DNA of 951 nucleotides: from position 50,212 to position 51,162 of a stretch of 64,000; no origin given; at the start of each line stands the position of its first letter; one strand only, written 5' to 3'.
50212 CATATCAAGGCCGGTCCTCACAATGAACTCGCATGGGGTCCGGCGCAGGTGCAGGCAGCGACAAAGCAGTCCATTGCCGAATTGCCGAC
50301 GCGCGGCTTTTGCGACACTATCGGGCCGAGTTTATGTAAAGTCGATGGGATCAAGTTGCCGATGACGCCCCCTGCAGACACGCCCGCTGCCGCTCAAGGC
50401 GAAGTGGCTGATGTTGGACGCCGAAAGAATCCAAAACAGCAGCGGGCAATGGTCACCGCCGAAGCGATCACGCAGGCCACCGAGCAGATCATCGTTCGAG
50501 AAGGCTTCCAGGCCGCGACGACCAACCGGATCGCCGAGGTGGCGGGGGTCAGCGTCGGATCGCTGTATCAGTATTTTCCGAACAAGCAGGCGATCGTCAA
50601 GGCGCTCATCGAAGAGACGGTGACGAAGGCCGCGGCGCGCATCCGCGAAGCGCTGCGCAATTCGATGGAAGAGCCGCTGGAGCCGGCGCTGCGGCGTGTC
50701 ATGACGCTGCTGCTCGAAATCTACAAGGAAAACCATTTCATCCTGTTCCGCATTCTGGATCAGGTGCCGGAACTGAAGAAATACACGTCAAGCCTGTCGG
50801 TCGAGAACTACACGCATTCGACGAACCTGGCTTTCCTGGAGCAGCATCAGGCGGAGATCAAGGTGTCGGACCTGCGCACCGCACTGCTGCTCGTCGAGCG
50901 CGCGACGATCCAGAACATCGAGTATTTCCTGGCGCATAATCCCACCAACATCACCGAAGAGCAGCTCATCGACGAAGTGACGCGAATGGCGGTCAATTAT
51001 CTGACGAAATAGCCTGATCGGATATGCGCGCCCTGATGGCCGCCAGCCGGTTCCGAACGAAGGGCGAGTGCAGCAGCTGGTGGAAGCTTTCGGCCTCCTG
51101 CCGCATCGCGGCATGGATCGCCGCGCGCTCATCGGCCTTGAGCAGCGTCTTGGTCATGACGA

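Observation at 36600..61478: A 15-nt oriented box (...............) marks the start of ten transcription units in the supercluster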

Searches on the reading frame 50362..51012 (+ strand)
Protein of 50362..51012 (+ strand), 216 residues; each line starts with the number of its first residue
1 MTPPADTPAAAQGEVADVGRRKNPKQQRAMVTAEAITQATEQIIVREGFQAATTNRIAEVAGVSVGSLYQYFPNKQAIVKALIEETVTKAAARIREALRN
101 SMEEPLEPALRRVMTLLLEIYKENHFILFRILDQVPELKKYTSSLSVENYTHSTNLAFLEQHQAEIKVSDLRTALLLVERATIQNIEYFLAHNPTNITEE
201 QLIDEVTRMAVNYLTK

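Call 8: find_homologous_proteins(query=window:50362-51012:+, max_evalue=1e-10)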
Query window:50362-51012:+ (216 aa): 5788 proteins with E <= 1e-10 among 8000 candidates; the best 120 are listed.
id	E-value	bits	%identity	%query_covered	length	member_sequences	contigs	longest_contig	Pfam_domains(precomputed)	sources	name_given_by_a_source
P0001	1.6e-129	447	100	100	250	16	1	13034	PF00440.30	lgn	-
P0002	1.7e-103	362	78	99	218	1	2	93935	PF17918.7,PF00440.30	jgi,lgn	-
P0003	4.4e-103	361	77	99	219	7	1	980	PF17918.7,PF00440.30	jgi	jgi:AcrR family transcriptional regulator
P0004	6.8e-103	360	77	99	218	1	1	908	PF17918.7,PF00440.30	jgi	-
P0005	3.2e-102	358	81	93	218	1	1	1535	PF00440.30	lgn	-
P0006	2.3e-101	355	77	99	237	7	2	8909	PF00440.30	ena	-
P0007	1.6e-98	346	82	94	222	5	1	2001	PF00440.30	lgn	-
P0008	1.4e-97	343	78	94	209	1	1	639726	PF00440.30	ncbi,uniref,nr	ncbi:TetR/AcrR family transcriptional regulator [Croceicoccus estronivorus]|uniref:TetR/AcrR family 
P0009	1.6e-97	343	78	94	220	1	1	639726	PF00440.30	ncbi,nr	ncbi:TetR family transcriptional regulator [Croceicoccus estronivorus]|nr:TetR family transcriptiona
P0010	6.0e-95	334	73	99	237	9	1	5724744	PF00440.30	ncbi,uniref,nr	ncbi:TetR family transcriptional regulator [Rhizorhabdus wittichii]|uniref:TetR family transcription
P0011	1.0e-94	334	75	93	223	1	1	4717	PF17918.7,PF00440.30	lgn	-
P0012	1.0e-93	330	77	93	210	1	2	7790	PF00440.30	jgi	jgi:AcrR family transcriptional regulator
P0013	4.8e-93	328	76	93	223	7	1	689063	PF17918.7,PF00440.30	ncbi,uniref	ncbi:TetR/AcrR family transcriptional regulator [Sphingopyxis sp. R3-92]|uniref:TetR/AcrR family tra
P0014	2.3e-91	323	72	96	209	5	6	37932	PF00440.30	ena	-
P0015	4.2e-91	322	74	94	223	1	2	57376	PF17918.7,PF00440.30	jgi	jgi:AcrR family transcriptional regulator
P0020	1.3e-89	317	71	96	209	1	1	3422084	PF00440.30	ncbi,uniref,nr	ncbi:TetR/AcrR family transcriptional regulator [Erythrobacter aurantius]|uniref:TetR/AcrR family tr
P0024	5.7e-87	308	71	93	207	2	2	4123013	PF17918.7,PF00440.30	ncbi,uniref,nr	ncbi:TetR/AcrR family transcriptional regulator [Sphingomonas sp. KC8]|uniref:TetR/AcrR family trans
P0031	2.2e-75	271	62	95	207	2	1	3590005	PF00440.30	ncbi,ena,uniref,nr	ncbi:TetR/AcrR family transcriptional regulator [Emcibacter sp.]|uniref:TetR/AcrR family transcripti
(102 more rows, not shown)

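Call 11: find_related_loci(query=A1, collection=genome_contigs, flank=10000)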
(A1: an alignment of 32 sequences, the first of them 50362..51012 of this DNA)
Query A1 (216 aa) in genome_contigs; peptide patterns used: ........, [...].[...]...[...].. (x = any residue, [..] = any of these).
600 stretches matched a pattern (row limit reached: there are more); 597 encode a relative of the query (tblastn E <= 1e-3); the best 80 are kept; 80 distinct loci.
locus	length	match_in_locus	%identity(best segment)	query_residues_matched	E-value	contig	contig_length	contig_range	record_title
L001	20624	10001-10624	71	9-216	3e-101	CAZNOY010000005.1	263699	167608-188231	MAG TPA_asm: uncultured Citromicrobium sp. isolate binchicken_co237_102 genome assembly, contig: NODE_36_length_263699_c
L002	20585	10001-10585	49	20-214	1e-57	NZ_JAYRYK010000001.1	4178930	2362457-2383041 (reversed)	MAG: Sphingosinicella sp. isolate EBPR_s431bin.22 NODE_1_length_4178930_cov_4.126236, whole genome shotgun sequence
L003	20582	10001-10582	42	21-214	8e-50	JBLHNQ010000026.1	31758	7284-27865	MAG: Halioglobus sp. isolate 3300055726_48 Ga0535650_0001566, whole genome shotgun sequence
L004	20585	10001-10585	42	21-215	3e-48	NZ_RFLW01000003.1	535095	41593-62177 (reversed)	Haliea alexandrii strain LZ-16-2 scaffold3, whole genome shotgun sequence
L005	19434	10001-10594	35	21-216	5e-37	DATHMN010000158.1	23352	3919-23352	MAG TPA_asm: Steroidobacteraceae bacterium isolate SMAG_U12633 k141_3754739, whole genome shotgun sequence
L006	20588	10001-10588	39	21-216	3e-36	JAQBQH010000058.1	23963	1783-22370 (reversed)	MAG: Myxococcales bacterium isolate RYN_368 scaffold_5895093, whole genome shotgun sequence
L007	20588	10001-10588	39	21-214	9e-36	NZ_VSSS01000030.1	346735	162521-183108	Bradyrhizobium rifense strain CTAW71 CTAW71_S1_R1__contig_31, whole genome shotgun sequence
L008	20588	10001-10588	39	21-214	2e-35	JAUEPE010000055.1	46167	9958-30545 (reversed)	Frankia sp. RB7 NODE_93_length_46167_cov_60.760143, whole genome shotgun sequence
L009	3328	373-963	36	21-214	3e-34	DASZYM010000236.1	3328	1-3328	MAG TPA_asm: Dongiaceae bacterium isolate SMAG_U6210 k141_725461, whole genome shotgun sequence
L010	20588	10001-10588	40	21-214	5e-34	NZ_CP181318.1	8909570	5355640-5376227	Bradyrhizobium ganzhouense strain JCM19881 chromosome, complete genome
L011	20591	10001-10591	37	21-214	2e-33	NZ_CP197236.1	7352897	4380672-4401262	Bradyrhizobium sp. 930_D9_N1_4 chromosome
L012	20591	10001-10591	39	21-214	5e-33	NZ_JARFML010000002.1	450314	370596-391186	Bradyrhizobium yuanmingense strain ALSPC2050 NODE_2_length_450314_cov_16.9212, whole genome shotgun sequence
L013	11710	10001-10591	38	21-214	6e-33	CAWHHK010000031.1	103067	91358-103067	MAG: uncultured Gammaproteobacteria bacterium isolate MFD02134.bin.2.176 genome assembly, contig: contig_84285, whole ge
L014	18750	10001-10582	39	21-214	2e-32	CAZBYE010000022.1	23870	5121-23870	MAG TPA_asm: uncultured Stakelama sp. isolate SRP302447_co2_10 genome assembly, contig: NODE_5907_length_23870_cov_7.672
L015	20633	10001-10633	38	12-214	7e-33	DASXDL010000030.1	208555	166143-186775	MAG TPA_asm: Steroidobacteraceae bacterium isolate SMAG_U5085 k141_2609707, whole genome shotgun sequence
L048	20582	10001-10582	33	21-214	4e-28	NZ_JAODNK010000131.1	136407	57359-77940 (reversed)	MAG: Nocardia sp. isolate RYN_116 scaffold_47419, whole genome shotgun sequence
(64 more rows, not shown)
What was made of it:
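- On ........-type TetR subfamily sites: Part of this identity comes from how the loci were retrieved (call 11).
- Tried and rejected: It returned mostly distant homologues (call 11).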

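Call 14: find_encoding_contigs(protein=P0002, flank=10000, max_places=1)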
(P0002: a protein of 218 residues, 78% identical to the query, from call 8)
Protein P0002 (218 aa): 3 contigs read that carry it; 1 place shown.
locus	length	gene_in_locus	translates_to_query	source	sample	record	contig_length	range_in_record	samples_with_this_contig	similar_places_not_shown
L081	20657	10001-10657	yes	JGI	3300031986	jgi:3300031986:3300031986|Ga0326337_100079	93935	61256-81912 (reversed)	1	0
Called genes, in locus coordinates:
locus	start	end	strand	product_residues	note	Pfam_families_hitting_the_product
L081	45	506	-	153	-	PF12172:zf-ChsH2, PF01796:OB_ChsH2_C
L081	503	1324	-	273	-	PF00378:ECH_1, PF16113:ECH_2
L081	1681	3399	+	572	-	PF00890:FAD_binding_2, PF01266:DAO, PF03486:HI0933_like, PF12831:FAD_oxidored, PF13450:NAD_binding_8 (weak)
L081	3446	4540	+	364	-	PF00355:Rieske, PF19298:KshA_C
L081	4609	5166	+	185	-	-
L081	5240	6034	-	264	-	PF00378:ECH_1, PF16113:ECH_2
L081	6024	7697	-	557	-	PF00501:AMP-binding, PF13193:AMP-binding_C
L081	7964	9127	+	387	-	PF02771:Acyl-CoA_dh_N, PF02770:Acyl-CoA_dh_M, PF00441:Acyl-CoA_dh_1, PF08028:Acyl-CoA_dh_2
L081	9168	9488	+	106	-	PF00111:Fer2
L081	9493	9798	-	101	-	PF07045:DUF1330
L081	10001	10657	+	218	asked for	PF17918:TetR_C_15 (faint), PF00440:TetR_N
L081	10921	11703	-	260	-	PF00378:ECH_1, PF16113:ECH_2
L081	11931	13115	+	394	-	PF00067:p450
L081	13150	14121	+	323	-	PF00903:Glyoxalase (weak), PF22632:BphC_D1 (faint), PF00903:Glyoxalase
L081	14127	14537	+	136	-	PF00903:Glyoxalase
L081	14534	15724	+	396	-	PF02771:Acyl-CoA_dh_N, PF02770:Acyl-CoA_dh_M, PF00441:Acyl-CoA_dh_1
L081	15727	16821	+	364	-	PF02771:Acyl-CoA_dh_N, PF00441:Acyl-CoA_dh_1, PF08028:Acyl-CoA_dh_2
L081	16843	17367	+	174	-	-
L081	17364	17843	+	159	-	-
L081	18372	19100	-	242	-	PF19583:ODP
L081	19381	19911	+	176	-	PF01872:RibD_C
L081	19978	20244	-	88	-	-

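Call 15: find_encoding_contigs(protein=P0024, flank=10000, max_places=1)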
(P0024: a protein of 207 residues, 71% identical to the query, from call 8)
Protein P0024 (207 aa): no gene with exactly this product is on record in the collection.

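Call 16: find_encoding_contigs(protein=P0010, flank=10000, max_places=1)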
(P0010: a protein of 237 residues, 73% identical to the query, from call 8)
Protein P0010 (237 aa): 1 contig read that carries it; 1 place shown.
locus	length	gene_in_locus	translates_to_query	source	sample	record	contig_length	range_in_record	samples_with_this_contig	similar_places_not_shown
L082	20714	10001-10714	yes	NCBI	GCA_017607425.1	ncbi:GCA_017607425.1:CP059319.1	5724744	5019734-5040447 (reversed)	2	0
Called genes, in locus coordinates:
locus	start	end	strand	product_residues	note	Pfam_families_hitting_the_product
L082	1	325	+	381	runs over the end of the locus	PF00108:Thiolase_N (faint), PF22691:Thiolase_C_1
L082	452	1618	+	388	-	PF02771:Acyl-CoA_dh_N, PF02770:Acyl-CoA_dh_M, PF00441:Acyl-CoA_dh_1, PF08028:Acyl-CoA_dh_2, PF22924:ACOX_C_alpha1 (weak)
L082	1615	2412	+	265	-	PF23441:SDR (weak), PF00106:adh_short, PF01370:Epimerase (weak), PF08659:KR, PF13561:adh_short_C2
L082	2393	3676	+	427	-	PF02550:AcetylCoA_hydro (weak), PF13336:AcetylCoA_hyd_C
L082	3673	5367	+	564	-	PF00890:FAD_binding_2, PF01266:DAO (faint), PF12831:FAD_oxidored (weak), PF13450:NAD_binding_8 (faint)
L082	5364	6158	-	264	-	PF00378:ECH_1, PF16113:ECH_2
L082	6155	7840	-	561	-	PF00501:AMP-binding, PF13193:AMP-binding_C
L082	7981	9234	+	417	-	PF02771:Acyl-CoA_dh_N, PF02770:Acyl-CoA_dh_M, PF00441:Acyl-CoA_dh_1, PF08028:Acyl-CoA_dh_2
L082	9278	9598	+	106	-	PF00111:Fer2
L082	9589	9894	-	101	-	PF07045:DUF1330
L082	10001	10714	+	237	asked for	PF00440:TetR_N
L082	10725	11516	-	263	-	PF00378:ECH_1, PF16113:ECH_2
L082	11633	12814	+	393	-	PF00067:p450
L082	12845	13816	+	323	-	PF22632:BphC_D1 (faint), PF00903:Glyoxalase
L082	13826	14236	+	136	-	PF00903:Glyoxalase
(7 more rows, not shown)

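Call 17: find_encoding_contigs(protein=P0008, flank=10000, max_places=1)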
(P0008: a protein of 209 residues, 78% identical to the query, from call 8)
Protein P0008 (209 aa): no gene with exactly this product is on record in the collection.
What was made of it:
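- Tried and rejected: Look-ups of the Sphingomonas sp. KC8 and Croceicoccus estronivorus TetR-2 orthologues found no gene on record (calls 15, 17).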

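Call 18: find_encoding_contigs(protein=P0020, flank=10000, max_places=1)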
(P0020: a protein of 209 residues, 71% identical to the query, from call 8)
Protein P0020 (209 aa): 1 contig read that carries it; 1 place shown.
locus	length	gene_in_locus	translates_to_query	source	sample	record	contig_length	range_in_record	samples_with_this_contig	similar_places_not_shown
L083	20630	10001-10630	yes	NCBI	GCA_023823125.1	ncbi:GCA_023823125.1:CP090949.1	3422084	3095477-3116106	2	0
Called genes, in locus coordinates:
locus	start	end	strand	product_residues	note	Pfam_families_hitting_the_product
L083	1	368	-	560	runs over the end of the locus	PF00890:FAD_binding_2, PF01266:DAO, PF12831:FAD_oxidored (weak)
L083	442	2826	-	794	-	PF07715:Plug, PF00593:TonB_dep_Rec_b-barrel, PF14905:OMP_b-brl_3 (faint)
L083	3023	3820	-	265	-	PF00378:ECH_1, PF16113:ECH_2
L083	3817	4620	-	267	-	PF00441:Acyl-CoA_dh_1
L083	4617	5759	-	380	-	PF02771:Acyl-CoA_dh_N, PF02770:Acyl-CoA_dh_M, PF00441:Acyl-CoA_dh_1 (weak)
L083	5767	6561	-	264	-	PF00378:ECH_1, PF16113:ECH_2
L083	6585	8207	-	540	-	PF00501:AMP-binding, PF13193:AMP-binding_C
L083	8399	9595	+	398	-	PF02771:Acyl-CoA_dh_N, PF02770:Acyl-CoA_dh_M, PF00441:Acyl-CoA_dh_1, PF08028:Acyl-CoA_dh_2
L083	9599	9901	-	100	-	PF07045:DUF1330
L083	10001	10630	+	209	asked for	PF00440:TetR_N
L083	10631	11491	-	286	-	PF00378:ECH_1, PF16113:ECH_2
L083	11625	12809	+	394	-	PF00067:p450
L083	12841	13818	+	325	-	PF22632:BphC_D1 (faint), PF00903:Glyoxalase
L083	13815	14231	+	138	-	PF00903:Glyoxalase (weak), PF13669:Glyoxalase_4 (faint)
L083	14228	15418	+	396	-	PF02771:Acyl-CoA_dh_N, PF02770:Acyl-CoA_dh_M, PF00441:Acyl-CoA_dh_1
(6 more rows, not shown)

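Call 19: find_encoding_contigs(protein=P0031, flank=10000, max_places=1)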
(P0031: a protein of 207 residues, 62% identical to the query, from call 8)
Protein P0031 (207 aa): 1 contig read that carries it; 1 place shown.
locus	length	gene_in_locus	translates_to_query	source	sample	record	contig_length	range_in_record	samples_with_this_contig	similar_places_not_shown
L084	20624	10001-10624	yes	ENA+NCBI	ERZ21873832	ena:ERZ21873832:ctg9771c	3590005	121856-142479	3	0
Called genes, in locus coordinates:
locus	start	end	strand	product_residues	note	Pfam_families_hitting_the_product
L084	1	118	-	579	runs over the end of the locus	PF00890:FAD_binding_2, PF01266:DAO (weak)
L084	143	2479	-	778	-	PF07715:Plug, PF00593:TonB_dep_Rec_b-barrel, PF14905:OMP_b-brl_3 (faint)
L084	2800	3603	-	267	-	PF00378:ECH_1, PF16113:ECH_2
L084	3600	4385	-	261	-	PF00441:Acyl-CoA_dh_1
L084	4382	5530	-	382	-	PF02771:Acyl-CoA_dh_N, PF02770:Acyl-CoA_dh_M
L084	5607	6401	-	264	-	PF00378:ECH_1, PF16113:ECH_2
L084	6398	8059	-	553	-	PF00501:AMP-binding, PF13193:AMP-binding_C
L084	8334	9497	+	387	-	PF02771:Acyl-CoA_dh_N, PF02770:Acyl-CoA_dh_M, PF00441:Acyl-CoA_dh_1, PF08028:Acyl-CoA_dh_2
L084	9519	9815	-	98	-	PF07045:DUF1330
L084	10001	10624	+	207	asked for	PF00440:TetR_N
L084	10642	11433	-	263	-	PF00378:ECH_1, PF16113:ECH_2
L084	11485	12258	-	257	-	PF00106:adh_short, PF08659:KR, PF13561:adh_short_C2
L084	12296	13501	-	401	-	PF00108:Thiolase_N, PF02803:Thiolase_C, PF22691:Thiolase_C_1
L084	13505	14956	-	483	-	PF08541:ACP_syn_III_C, PF01796:OB_ChsH2_C (weak)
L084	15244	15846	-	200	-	PF00440:TetR_N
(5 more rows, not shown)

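Call 20: find_encoding_contigs(protein=P0013, flank=10000, max_places=1)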
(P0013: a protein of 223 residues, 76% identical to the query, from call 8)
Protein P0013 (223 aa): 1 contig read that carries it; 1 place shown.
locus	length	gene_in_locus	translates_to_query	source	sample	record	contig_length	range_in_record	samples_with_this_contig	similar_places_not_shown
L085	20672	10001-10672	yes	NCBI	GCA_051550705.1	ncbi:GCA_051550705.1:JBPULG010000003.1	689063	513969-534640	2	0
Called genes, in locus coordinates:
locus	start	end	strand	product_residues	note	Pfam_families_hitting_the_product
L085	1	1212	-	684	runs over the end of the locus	PF02897:Peptidase_S9_N, PF00326:Peptidase_S9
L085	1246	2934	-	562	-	PF05960:DUF885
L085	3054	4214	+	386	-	PF12833:HTH_18, PF00165:HTH_AraC (weak)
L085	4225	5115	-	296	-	PF00561:Abhydrolase_1 (weak)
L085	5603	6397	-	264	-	PF00378:ECH_1, PF16113:ECH_2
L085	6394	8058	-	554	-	PF00501:AMP-binding, PF13193:AMP-binding_C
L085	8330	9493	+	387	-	PF02771:Acyl-CoA_dh_N, PF02770:Acyl-CoA_dh_M, PF00441:Acyl-CoA_dh_1, PF08028:Acyl-CoA_dh_2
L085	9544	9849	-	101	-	PF07045:DUF1330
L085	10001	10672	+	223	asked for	PF00440:TetR_N, PF17918:TetR_C_15 (weak)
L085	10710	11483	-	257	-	PF00106:adh_short, PF08659:KR, PF13561:adh_short_C2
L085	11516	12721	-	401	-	PF00108:Thiolase_N, PF22691:Thiolase_C_1, PF02803:Thiolase_C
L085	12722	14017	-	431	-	PF01796:OB_ChsH2_C (weak)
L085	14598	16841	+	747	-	PF07715:Plug, PF00593:TonB_dep_Rec_b-barrel, PF14905:OMP_b-brl_3 (faint)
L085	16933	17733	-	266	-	PF00378:ECH_1, PF16113:ECH_2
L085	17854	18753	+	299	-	PF00126:HTH_1, PF03466:LysR_substrate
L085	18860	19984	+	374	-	PF02771:Acyl-CoA_dh_N, PF02770:Acyl-CoA_dh_M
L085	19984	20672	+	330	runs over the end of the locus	PF00441:Acyl-CoA_dh_1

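Call 22: search_solved_structures(query=window:50362-51012:+, max_evalue=0.001)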
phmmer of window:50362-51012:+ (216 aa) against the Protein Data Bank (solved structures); distinct sequences matched with E-value up to 0.001: 102 (the best 60 are shown).
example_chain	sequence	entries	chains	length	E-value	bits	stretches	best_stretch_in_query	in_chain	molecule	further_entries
2oer_A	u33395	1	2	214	7.7e-17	65.1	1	18-160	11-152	Probable transcriptional regulator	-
9b7y_A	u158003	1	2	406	6.1e-10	42.6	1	21-107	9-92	Transcriptional repressor Mce3R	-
6srn_A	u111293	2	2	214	3e-09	40.4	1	16-107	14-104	TetR family transcriptional regulator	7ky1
5gpa_A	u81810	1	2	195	1.5e-07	34.8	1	34-108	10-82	Transcriptional regulator (TetR/AcrR family)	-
3he0_A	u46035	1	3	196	1.6e-07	34.8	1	33-121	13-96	Transcriptional regulator, TetR family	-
4uds_A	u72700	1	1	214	1.8e-07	34.6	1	20-130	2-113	MBDR REGULATOR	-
5gp9_A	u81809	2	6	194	2.1e-07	34.3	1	35-102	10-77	Transcriptional regulator (TetR/AcrR family)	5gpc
3c07_A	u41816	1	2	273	4.2e-07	33.4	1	27-129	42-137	Putative tetR-family transcriptional regulator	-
3mvp_A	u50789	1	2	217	4.2e-07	33.4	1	22-85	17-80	TetR/AcrR transcriptional regulator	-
3ccy_A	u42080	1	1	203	5.2e-07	33.1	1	36-140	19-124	Putative TetR-family transcriptional regulator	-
6ayi_A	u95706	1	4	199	5.7e-07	33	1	26-99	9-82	HTH-type transcriptional regulator UidR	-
6g87_A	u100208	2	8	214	5.7e-07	33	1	34-108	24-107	TetR/AcrR family transcriptional regulator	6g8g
6g8h_CCC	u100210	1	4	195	6.9e-07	32.7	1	35-106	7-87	Transcriptional regulatory protein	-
2fq4_A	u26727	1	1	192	7.2e-07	32.6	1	27-94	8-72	Transcriptional regulator, TetR family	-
3bni_A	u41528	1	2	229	7.7e-07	32.5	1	21-140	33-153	Putative TetR-family transcriptional regulator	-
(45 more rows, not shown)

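Call 34: search_protein_families(library=pfam, proteins=[L010:8880-9884:-, L010:8199-8612:-, L010:7083-8054:-, L048:8886-9929:-, L048:7513-8877:-, L010:10805-11185:+])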
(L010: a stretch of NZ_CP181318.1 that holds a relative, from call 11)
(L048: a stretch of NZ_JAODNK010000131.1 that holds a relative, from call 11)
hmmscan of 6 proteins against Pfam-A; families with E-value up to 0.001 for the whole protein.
L010:8880-9884:- (334 aa): 4 families
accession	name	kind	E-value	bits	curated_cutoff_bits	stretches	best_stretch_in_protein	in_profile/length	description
PF07859.19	Abhydrolase_3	-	2.7e-42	145.4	25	1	115-315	1-209/210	alpha/beta hydrolase fold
PF10340.15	Say1_Mug180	-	3.1e-07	30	21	1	115-230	125-246/374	Steryl acetyl hydrolase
PF12697.13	Abhydrolase_6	-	1.6e-05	26.1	26.3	1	115-288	1-155/217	Alpha/beta hydrolase family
PF01764.32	Lipase_3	-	0.0007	20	22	0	165-216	48-99/140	Lipase (class 3)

L010:8199-8612:- (137 aa): 0 families

L010:7083-8054:- (323 aa): 3 families
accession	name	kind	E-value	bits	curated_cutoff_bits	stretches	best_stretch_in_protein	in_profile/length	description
PF00106.31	adh_short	-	1.1e-38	133.1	26.6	1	7-210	1-192/195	short chain dehydrogenase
PF13561.12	adh_short_C2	-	6.8e-24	85.2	27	1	16-210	6-186/236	Enoyl-(Acyl carrier protein) reductase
PF08659.16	KR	-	1.6e-09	38.4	22.6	1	10-159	4-147/180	KR domain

L048:8886-9929:- (347 aa): 1 family
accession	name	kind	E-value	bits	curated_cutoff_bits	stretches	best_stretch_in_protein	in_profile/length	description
PF09995.15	MPAB_Lcp_cat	-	1.3e-61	209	23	1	33-272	1-230/231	ER-bound oxygenase mpaB/B'/Rubber oxygenase, catalytic domain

L048:7513-8877:- (454 aa): 1 family
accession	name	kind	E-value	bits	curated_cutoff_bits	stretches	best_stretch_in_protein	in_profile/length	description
PF09995.15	MPAB_Lcp_cat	-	3e-15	57.4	23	1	165-350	23-202/231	ER-bound oxygenase mpaB/B'/Rubber oxygenase, catalytic domain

L010:10805-11185:+ (126 aa): 0 families

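Call 63: search_protein_families(library=ncbifam, proteins=[window:50362-51012:+], max_evalue=1e-10)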
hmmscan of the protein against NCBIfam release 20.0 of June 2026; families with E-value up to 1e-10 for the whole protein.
window:50362-51012:+ (216 aa): 1 family
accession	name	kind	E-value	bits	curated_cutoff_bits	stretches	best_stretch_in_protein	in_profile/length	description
NF041196.1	ScbR_bind_reg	equivalog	3.8e-12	46.8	150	1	26-110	1-84/191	ScbR family autoregulator-binding transcription factor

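Call 73: predict_structure(alignment_id=A1)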
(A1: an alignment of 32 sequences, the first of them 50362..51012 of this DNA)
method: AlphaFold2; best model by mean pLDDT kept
length: 216 residues; sequences in the alignment: 32
mean_pLDDT: 88.5   pTM: 0.79
mean pLDDT of the five models: 88.5, 88.2, 87.3, 86.7, 84.0
residues with pLDDT >= 90: 155; 70-90: 39; 50-70: 7; < 50: 15
segments of 3 or more residues with pLDDT < 50: 4-16
pLDDT, mean of each block of 10 residues (from residue 1): 43 47 77 92 91 94 92 90 93 97 97 97 92 88 83 97 97 96 96 94 98 98
secondary structure, 60 per line:
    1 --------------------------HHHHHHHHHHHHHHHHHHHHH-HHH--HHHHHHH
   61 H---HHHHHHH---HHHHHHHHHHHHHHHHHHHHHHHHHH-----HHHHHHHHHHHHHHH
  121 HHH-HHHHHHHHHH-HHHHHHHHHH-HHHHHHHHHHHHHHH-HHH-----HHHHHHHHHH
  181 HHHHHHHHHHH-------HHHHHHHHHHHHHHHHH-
elements in order: H27-47 H54-61 H65-71 H75-100 H106-123 H125-134 H136-145 H147-161 H171-191 H199-215
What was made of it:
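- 50362..51012 (+): TetR-2 gene (216 aa), a candidate binding protein. AlphaFold model has pLDDT 88.5 (call 73).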
